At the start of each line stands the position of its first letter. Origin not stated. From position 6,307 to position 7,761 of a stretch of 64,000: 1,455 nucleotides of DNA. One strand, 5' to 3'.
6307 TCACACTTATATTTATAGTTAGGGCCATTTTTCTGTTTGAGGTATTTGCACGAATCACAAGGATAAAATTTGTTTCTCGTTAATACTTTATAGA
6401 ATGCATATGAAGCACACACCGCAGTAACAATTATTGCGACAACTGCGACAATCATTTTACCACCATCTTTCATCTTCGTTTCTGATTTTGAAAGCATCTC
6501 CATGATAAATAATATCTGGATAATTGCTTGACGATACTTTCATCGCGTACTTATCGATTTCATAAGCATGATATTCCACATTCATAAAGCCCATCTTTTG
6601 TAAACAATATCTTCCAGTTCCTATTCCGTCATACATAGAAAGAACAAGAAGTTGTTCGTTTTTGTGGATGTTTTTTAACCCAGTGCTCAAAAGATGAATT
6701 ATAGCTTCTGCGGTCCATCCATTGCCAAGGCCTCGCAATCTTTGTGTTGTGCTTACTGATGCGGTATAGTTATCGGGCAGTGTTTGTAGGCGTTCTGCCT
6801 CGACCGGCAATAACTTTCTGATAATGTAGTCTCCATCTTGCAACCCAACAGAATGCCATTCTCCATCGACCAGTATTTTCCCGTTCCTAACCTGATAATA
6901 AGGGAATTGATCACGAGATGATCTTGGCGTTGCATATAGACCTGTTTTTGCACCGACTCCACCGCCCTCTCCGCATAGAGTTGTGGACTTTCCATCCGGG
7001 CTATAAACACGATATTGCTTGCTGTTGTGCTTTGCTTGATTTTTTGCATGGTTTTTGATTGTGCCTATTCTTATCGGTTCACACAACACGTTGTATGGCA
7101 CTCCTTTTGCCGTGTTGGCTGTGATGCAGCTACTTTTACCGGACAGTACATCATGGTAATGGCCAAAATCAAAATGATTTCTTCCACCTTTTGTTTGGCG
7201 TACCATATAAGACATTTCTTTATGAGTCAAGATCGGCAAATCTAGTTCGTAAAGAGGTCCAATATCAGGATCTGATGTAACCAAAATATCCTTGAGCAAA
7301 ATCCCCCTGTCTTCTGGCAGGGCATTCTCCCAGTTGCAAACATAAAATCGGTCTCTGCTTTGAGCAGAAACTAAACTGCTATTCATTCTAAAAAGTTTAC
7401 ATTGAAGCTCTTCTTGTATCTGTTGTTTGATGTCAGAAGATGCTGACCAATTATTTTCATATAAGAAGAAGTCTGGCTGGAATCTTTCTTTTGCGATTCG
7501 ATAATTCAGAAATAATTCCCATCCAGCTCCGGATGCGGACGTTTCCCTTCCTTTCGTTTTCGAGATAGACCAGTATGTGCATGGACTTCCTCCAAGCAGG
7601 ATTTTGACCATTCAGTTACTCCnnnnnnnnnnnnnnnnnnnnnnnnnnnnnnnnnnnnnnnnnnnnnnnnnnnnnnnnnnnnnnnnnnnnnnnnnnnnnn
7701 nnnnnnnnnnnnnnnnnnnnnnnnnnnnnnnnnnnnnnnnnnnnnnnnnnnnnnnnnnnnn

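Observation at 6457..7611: Circularly permuted DNA C5-methyltransferase (motifs IV-VI-VIII-IX-X then I-II-III)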

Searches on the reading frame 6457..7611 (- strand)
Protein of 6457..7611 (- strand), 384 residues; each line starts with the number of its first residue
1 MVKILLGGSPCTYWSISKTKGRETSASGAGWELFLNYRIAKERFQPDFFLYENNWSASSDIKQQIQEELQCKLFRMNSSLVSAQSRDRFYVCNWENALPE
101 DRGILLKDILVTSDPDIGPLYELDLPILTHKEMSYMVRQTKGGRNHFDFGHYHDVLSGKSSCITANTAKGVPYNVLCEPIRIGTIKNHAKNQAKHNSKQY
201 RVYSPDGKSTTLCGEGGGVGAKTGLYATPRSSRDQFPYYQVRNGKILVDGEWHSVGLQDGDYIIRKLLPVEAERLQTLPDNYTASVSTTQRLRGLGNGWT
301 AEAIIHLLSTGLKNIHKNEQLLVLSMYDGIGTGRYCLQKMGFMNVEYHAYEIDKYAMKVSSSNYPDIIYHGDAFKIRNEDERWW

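Call 3: search_protein_families(library=pfam, proteins=[window:6457-7611:-], max_evalue=1)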
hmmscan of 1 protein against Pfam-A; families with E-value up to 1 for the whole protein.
window:6457-7611:- (384 aa): 1 family
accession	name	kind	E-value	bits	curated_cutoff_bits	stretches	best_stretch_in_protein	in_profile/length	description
PF00145.23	DNA_methylase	-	2.6e-15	57.1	22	2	3-299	63-310/324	C-5 cytosine-specific DNA methylase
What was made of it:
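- On DNA cytosine-5 methyltransferase superfamily (Pfam PF00145): 57.1 bits against a cut-off of 22, E 2.6e-15, in two stretches (call 3)
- Checked: Pfam PF00145 scores 57.1 bits against a cut-off of 22, E 2.6e-15, in 2 stretches (call 3). phmmer against PDB aligns query 316-379 to DNMT3A catalytic-domain residues 4-68 (motifs I-III).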

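Call 4: search_protein_families(library=phrogs, proteins=[window:6457-7611:-], max_evalue=0.01)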
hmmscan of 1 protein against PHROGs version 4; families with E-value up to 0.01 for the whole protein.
window:6457-7611:- (384 aa): 8 families
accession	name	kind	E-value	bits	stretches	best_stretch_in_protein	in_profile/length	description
phrog_17284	-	unknown function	1.2e-75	254.9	2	160-346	47-245/245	-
phrog_116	-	other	5.6e-28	98.7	2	2-319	271-497/779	DNA methyltransferase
phrog_16528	-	other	5.5e-12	46.7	1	244-319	165-224/236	DNA methyltransferase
phrog_363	-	other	2.7e-10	40.9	1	316-380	49-111/327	DNA methyltransferase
phrog_8411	-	unknown function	2.3e-07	31.8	1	199-230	3-34/206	-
phrog_16427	-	other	3.1e-07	31.3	1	261-360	114-215/235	DNA methyltransferase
phrog_38038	-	unknown function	0.0066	16.3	1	210-290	251-330/430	-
phrog_13621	-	unknown function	0.0093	16.9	0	261-297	51-94/121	-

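Call 5: search_solved_structures(query=window:6457-7611:-, max_evalue=1, show_alignments=3)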
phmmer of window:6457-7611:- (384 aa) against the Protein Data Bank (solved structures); distinct sequences matched with E-value up to 1: 47.
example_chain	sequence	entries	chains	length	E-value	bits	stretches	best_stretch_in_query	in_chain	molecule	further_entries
8tci_A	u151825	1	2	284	1.5e-07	34.3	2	4-93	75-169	DNA (cytosine-5)-methyltransferase 3C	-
8tdr_A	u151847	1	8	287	2.5e-07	33.5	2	316-379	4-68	DNA (cytosine-5)-methyltransferase 3A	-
8te3_A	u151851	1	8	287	2.6e-07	33.4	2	316-379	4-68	DNA (cytosine-5)-methyltransferase 3A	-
2qrv_A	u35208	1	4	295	3e-07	33.3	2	317-379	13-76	DNA (cytosine-5)-methyltransferase 3A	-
5yx2_A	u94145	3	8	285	3.3e-07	33.1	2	317-379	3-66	DNA (cytosine-5)-methyltransferase 3A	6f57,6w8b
8te1_A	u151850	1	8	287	3.3e-07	33.1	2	316-379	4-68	DNA (cytosine-5)-methyltransferase 3A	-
6brr_A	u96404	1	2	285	3.3e-07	33.1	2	317-379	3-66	DNA (cytosine-5)-methyltransferase 3A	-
8te4_A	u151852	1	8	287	3.4e-07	33.1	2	316-379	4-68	DNA (cytosine-5)-methyltransferase 3A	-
6w89_A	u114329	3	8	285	4.7e-07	32.6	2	317-379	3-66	DNA (cytosine-5)-methyltransferase 3A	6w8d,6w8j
6kda_A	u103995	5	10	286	5e-07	32.5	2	4-93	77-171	DNA (cytosine-5)-methyltransferase 3B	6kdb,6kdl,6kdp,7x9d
6kdt_A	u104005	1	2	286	5e-07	32.5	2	4-93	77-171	DNA (cytosine-5)-methyltransferase 3B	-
7v0e_A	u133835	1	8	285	5.6e-07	32.4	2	4-93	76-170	DNA (cytosine-5)-methyltransferase 3B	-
6u8w_A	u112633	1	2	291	5.6e-07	32.4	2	4-93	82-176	DNA (cytosine-5)-methyltransferase 3B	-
6u8p_A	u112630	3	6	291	5.6e-07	32.4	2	4-93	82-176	DNA (cytosine-5)-methyltransferase 3B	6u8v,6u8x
6u91_A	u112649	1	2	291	5.6e-07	32.4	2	4-93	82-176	DNA (cytosine-5)-methyltransferase 3B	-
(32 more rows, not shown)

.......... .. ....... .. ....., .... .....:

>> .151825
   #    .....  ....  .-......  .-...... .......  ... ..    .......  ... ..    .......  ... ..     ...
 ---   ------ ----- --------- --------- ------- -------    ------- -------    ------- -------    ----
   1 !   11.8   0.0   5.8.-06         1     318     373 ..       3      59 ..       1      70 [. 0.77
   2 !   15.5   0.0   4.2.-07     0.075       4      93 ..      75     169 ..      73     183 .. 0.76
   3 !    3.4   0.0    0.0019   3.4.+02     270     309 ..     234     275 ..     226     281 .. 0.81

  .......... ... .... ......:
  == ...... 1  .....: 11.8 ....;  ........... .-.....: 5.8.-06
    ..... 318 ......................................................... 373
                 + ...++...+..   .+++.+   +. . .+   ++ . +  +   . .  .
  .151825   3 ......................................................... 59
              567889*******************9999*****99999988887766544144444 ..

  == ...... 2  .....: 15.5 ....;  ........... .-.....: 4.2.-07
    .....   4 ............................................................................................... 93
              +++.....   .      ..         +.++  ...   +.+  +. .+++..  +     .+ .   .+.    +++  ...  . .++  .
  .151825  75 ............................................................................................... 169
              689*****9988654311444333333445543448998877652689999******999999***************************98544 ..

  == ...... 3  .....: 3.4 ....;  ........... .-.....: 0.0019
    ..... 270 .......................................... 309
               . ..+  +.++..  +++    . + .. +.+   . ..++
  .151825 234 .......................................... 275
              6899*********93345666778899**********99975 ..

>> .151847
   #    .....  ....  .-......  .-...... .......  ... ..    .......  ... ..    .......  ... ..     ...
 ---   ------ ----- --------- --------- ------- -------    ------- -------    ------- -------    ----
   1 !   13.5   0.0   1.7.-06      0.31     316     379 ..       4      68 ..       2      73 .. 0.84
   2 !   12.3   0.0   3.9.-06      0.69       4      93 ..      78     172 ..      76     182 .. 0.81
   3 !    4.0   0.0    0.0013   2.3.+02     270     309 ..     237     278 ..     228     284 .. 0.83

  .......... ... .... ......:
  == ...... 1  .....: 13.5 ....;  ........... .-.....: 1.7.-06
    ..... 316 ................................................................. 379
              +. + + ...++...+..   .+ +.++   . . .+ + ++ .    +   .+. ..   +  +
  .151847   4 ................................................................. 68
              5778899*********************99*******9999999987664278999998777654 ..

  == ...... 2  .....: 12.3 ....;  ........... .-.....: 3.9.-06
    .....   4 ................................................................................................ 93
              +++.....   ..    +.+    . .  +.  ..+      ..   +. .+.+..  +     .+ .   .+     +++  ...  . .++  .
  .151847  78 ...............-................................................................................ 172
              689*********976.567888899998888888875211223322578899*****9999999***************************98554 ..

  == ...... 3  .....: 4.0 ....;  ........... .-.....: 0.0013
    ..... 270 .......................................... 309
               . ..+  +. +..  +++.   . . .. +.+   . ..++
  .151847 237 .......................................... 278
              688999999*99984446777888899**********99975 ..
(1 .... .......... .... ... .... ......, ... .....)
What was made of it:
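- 6613..6648 (-): Motif I, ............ (residues 322-333), the AdoMet-binding glycine loop, here near the C-terminus. Calls 5 (aligned to DNMT3A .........), 27, 47, 16 (S325, Y327, D328, G329, I330, T332 and G333 invariant)
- Checked: It aligns query 4-93 to residues 78-172 (IV-VIII) and query 270-309 to residues 237-278 (IX-X) (call 5).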

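Call 6: find_homologous_proteins(query=window:6457-7611:-)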
Query window:6457-7611:- (384 aa): 8000 proteins with E <= 0.001 among 8000 candidates; the best 120 are listed.
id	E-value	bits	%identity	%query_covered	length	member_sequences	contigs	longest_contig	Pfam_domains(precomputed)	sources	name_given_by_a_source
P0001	2.5e-261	885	98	100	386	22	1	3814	PF00145.24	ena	-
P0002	2.6e-229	779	85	100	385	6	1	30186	PF00145.24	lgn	-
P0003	1.9e-170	585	66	99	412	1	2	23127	PF00145.24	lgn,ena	-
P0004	1.2e-169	583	60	99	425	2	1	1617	PF00145.24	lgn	-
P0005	7.4e-168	577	69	60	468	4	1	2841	PF00145.24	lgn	-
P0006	6.9e-165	567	65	99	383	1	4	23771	PF00145.24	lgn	-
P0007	2.0e-163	562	63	60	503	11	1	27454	PF00145.24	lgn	-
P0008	6.2e-162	557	60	99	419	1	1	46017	PF00145.24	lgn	-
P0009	1.2e-158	547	64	97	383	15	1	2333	PF00145.24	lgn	-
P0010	5.0e-157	541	63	99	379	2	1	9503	PF00145.24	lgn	-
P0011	1.3e-156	540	60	96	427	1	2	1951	PF00145.24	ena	-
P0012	1.6e-156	540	65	98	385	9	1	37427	PF00145.24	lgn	-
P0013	3.0e-155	535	63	99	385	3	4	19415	PF00145.24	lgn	-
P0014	1.5e-152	526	61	99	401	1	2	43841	PF00145.24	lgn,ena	-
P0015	2.5e-147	509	61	100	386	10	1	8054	PF00145.24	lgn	-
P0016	6.7e-146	505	41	99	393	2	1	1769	PF00145.24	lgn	-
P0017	1.0e-145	504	61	99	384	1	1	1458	PF00145.24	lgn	-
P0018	1.6e-144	500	55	60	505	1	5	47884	PF00145.24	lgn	-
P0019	2.7e-144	499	53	57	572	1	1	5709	PF00145.24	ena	-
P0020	2.0e-142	493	58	98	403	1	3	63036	PF00145.24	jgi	jgi:site-specific DNA-cytosine methylase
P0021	2.7e-142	493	61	97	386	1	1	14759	PF00145.24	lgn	-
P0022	3.1e-142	493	48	99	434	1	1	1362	PF00145.24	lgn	-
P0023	4.6e-142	492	60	99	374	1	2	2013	PF00145.24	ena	-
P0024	4.7e-141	489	59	99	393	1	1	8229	PF00145.24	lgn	-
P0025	5.0e-140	485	57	99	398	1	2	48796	PF00145.24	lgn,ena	-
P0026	9.3e-140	484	60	98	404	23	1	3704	PF00145.24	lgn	-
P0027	2.6e-139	483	51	99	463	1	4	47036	PF00145.24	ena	-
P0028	2.9e-139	483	58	99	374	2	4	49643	PF00145.24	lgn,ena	-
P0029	6.5e-139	482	58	99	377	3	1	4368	PF00145.24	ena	-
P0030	8.0e-139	481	59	99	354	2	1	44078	PF00145.24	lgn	-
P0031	8.8e-139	481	56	70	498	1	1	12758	PF00145.24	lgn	-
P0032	1.7e-138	480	59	99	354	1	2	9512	PF00145.24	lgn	-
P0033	6.1e-138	478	54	99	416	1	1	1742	PF00145.24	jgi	jgi:DNA (cytosine-5)-methyltransferase 3A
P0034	8.1e-138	478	57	99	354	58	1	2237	PF00145.24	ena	-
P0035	2.4e-137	476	48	67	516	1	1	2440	PF00145.24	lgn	-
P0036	2.8e-137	476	55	60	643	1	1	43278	PF00145.24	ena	-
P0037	3.4e-137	476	53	99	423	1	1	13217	PF00145.24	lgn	-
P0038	6.2e-137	475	57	99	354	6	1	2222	PF00145.24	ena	-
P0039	6.2e-137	475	47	99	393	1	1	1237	PF00145.24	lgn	-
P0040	1.2e-136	474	66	53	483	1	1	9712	PF00145.24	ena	-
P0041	1.5e-136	474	53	99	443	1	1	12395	PF00145.24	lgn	-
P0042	2.7e-136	473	59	99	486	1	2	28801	PF00145.24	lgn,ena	-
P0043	2.9e-136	473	56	68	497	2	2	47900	PF00145.24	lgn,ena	-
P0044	3.3e-136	473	52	99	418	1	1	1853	PF00145.24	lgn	-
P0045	4.5e-136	472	57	99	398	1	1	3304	PF00145.24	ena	-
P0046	7.0e-136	472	53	99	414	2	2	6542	PF00145.24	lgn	-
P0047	9.8e-136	471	59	94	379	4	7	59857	PF00145.24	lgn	-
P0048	1.5e-135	471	50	65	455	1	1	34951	PF00145.24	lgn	-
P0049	1.7e-135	470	50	99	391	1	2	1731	PF00145.24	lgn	-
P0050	8.1e-135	468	66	53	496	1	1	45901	PF00145.24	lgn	-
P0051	9.3e-135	468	57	100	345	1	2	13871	PF00145.24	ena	-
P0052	1.3e-134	467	49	99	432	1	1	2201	PF00145.24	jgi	jgi:site-specific DNA-cytosine methylase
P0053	3.0e-134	466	52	99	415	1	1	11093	PF00145.24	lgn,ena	-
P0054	5.9e-134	465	52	99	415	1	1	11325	PF00145.24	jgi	-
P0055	8.5e-134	465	57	67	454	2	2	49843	PF00145.24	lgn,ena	-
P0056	9.6e-134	465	48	99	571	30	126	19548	PF00145.24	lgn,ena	-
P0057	1.3e-133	464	-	-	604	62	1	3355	PF00145.24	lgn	-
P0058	1.5e-133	464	49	96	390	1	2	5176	PF00145.24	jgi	-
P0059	3.1e-133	463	50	99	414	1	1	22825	PF00145.24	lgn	-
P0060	4.2e-133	463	55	60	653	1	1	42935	PF00145.24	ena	-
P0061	4.6e-133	462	52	99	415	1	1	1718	PF00145.24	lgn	-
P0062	5.2e-133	462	59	99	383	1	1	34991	PF00145.24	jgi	jgi:DNA (cytosine-5)-methyltransferase 3A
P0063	6.1e-133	462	67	53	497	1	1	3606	PF00145.24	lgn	-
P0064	1.9e-132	460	50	99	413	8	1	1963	PF00145.24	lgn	-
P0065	2.4e-132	460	54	59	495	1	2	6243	PF00145.24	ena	-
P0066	2.9e-132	460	55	99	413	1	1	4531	PF00145.24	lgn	-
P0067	3.7e-132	459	45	99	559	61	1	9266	PF00145.24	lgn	-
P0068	4.2e-132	459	54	99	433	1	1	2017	PF00145.24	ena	-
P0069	7.7e-132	458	56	97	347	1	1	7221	PF00145.24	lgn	-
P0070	1.5e-131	457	66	53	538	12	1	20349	PF00145.24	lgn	-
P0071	1.6e-131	457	54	99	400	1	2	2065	PF00145.24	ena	-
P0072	2.2e-131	457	56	99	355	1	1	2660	PF00145.24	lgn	-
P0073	2.3e-131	457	51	99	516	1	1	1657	PF00145.24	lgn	-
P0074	2.6e-131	457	46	99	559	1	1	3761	PF00145.24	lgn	-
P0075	4.3e-131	456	41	99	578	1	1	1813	PF00145.24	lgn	-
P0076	6.1e-131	455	58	98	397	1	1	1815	PF00145.24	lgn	-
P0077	7.0e-131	455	46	99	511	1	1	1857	PF00145.24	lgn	-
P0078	1.1e-130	455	46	99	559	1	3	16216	PF00145.24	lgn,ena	-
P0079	1.2e-130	454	46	99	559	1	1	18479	PF00145.24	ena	-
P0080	1.2e-130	454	46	99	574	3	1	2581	PF00145.24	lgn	-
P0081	1.3e-130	454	58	99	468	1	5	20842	PF00145.24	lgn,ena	-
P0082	1.6e-130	454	67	52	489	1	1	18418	PF00145.24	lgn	-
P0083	1.8e-130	454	50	99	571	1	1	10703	PF00145.24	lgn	-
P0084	2.8e-130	453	52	99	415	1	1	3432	PF00145.24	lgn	-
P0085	2.8e-130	453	47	99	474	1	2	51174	PF00145.24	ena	-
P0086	3.0e-130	453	49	99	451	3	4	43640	PF00145.24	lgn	-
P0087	4.6e-130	452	56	100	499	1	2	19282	PF00145.24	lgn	-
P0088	4.8e-130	452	55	99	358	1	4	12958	PF00145.24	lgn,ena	-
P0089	8.8e-130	452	50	99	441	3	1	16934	PF00145.24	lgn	-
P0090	9.7e-130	451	45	99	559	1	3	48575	PF00145.24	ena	-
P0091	1.3e-129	451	47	99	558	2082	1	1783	PF00145.24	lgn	-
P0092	1.8e-129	451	44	99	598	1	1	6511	PF00145.24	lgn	-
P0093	2.1e-129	450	44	99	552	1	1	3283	PF00145.24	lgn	-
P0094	3.1e-129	450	58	99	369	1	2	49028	PF00145.24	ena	-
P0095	3.3e-129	450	44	99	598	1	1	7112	PF00145.24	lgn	-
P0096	3.4e-129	450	45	99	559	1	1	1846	PF00145.24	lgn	-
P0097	3.4e-129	450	44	99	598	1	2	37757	PF00145.24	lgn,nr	nr:MAG: C-5 cytosine-specific DNA methylase [Bacteriophage sp.]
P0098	3.6e-129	450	46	99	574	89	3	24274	PF00145.24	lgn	-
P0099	4.0e-129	449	46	99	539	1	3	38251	PF00145.24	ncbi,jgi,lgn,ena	jgi:DNA (cytosine-5)-methyltransferase 3A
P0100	6.7e-129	449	56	99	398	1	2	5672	PF00145.24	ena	-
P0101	8.4e-129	448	56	99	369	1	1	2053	PF00145.24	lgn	-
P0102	8.7e-129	448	47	99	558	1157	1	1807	PF00145.24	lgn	-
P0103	9.9e-129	448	56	99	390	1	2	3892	PF00145.24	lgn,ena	-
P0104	1.0e-128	448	44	99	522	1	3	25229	PF00145.24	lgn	-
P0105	1.3e-128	448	56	62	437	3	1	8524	PF00145.24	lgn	-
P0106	1.3e-128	448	48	98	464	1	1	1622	PF00145.24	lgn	-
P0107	1.6e-128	447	52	99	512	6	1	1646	PF00145.24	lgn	-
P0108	1.6e-128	447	65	54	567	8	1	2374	PF00145.24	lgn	-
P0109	1.7e-128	447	51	99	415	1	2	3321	PF00145.24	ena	-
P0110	1.8e-128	447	43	99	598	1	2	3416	PF00145.24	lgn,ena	-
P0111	1.8e-128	447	43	99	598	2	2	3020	PF00145.24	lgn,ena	-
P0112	2.0e-128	447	57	99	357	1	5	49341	PF00145.24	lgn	-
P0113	2.0e-128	447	56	100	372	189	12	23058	PF00145.24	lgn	-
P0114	2.2e-128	447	46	97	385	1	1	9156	PF00145.24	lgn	-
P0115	2.8e-128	447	55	99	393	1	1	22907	PF00145.24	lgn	-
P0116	3.3e-128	446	55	99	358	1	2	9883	PF00145.24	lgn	-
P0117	3.7e-128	446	43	98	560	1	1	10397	PF00145.24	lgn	-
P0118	3.8e-128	446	59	98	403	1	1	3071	PF00145.24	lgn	-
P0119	4.9e-128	446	43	99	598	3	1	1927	PF00145.24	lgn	-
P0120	5.8e-128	446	45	99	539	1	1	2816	PF00145.24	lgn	-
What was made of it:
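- Closest known: DNMT3A/3B/3C catalytic domains. Same: JGI auto-annotates several clade members as 'DNMT3A' (calls 5, 6).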

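Call 7: search_dna_similar(query=window:6457-7611:-, collection=phages, mode=protein, max_rows=30)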
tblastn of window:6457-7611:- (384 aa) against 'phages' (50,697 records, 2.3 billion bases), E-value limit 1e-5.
Records with a match: 119; places in all: 124; records where one place covers at least 80% of the query: 27.
Best place of each record, by identity: 60-80% 5; <60% 114.
By first word of the organism name: Bacteroides 27; Vibrio 25; Escherichia 20; Flavobacterium 6; Cellulophaga 6; Bacteriophage 3; Pseudoalteromonas 3; Acinetobacter 3; Pseudomonas 3; Salmonella 3; and 14 more.
By host as written in the record: - 9; Vibrio breoganii 6; Bacteroides thetaiotaomicron VPI-5482 6; Vibrio parahaemolyticus O22C 5; Escherichia coli 5; Vibrio splendidus 4; Vibrio cholerae 4; Bacteroides thetaiotaomicron DA638 4; and 53 more.
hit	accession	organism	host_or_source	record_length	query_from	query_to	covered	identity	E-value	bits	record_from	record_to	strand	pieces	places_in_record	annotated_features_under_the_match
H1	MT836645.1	Bacteriophage sp.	human fecal samples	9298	1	380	99%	47.2%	4e-121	391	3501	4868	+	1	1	record has no annotation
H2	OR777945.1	Phage nd4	-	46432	1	380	99%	46.5%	1e-120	390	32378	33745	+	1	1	hypothetical protein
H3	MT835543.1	Bacteriophage sp.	human fecal samples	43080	2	380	88%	47.4%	6e-51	295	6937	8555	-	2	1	record has no annotation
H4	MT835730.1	Bacteriophage sp.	human fecal samples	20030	4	374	95%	39.9%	4e-50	248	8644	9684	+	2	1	record has no annotation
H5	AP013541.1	uncultured phage_MedDCM-OCT-S42-C7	metagenomic fosmid library constructed ...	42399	2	380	74%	42.1%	4e-12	202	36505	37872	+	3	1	Site-specific DNA methylase (Dcm)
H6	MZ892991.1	Roseobacter phage CRP-603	Rhodobacteraceae bacterium FZCC0012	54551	2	373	93%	32.1%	2e-22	162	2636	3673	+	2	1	DNA (cytosine-5)-methyltransferase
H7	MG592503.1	Vibrio phage 1.132.O._10N.222.49.F8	Vibrio breoganii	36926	2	383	97%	30.6%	2e-18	149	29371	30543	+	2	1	C-5 cytosine-specific DNA methylase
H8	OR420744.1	Pelagibacter phage HTVC134P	Candidatus Pelagibacter sp. HTCC7211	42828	2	380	73%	40.4%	6e-11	193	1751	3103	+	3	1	DNA methylase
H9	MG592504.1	Vibrio phage 1.133.O._10N.222.51.E4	Vibrio breoganii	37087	2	383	98%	30.1%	5e-20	154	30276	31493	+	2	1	C-5 cytosine-specific DNA methylase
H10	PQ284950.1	Vibrio phage vB_VpS_LMAVpVPP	Vibrio parahaemolyticus O22C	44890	2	383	98%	29.3%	1e-15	142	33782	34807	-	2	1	DNA methyltransferase | hypothetical protein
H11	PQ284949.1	Vibrio phage vB_VpS_LMAVpS1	Vibrio parahaemolyticus O22C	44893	2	383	98%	29.3%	1e-15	142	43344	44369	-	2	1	DNA methyltransferase | hypothetical protein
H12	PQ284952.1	Vibrio phage vB_VpS_LMAVpH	Vibrio parahaemolyticus O22C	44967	2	383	98%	29.3%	1e-15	142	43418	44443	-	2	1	DNA methyltransferase | hypothetical protein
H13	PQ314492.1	Vibrio phage vB_VpaS_UALMA_PCVp3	Vibrio parahaemolyticus O22C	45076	2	383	98%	29.3%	1e-15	142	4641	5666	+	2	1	DNA methyltransferase | hypothetical protein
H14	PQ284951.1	Vibrio phage vB_VpS_LMAVpSH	Vibrio parahaemolyticus O22C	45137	2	383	98%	29.3%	1e-15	142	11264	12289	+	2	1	hpaIIM: modification methylase HpaII | hypothetical protein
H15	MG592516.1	Vibrio phage 1.147.O._10N.286.49.E9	Vibrio breoganii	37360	2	383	98%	28.5%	3e-19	153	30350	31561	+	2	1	C-5 cytosine-specific DNA methylase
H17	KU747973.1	Pseudoalteromonas phage vB_PspS-H40/1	Pseudoalteromonas sp.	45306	2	383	99%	28.1%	2e-26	117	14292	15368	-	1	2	putative DNA-methyltransferase | hypothetical protein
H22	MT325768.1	Psychrobacillus phage Perkons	Psychrobacillus psychrodurans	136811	2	380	99%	26.8%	1e-25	114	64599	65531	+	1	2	site-specific DNA-cytosine methylase (x2)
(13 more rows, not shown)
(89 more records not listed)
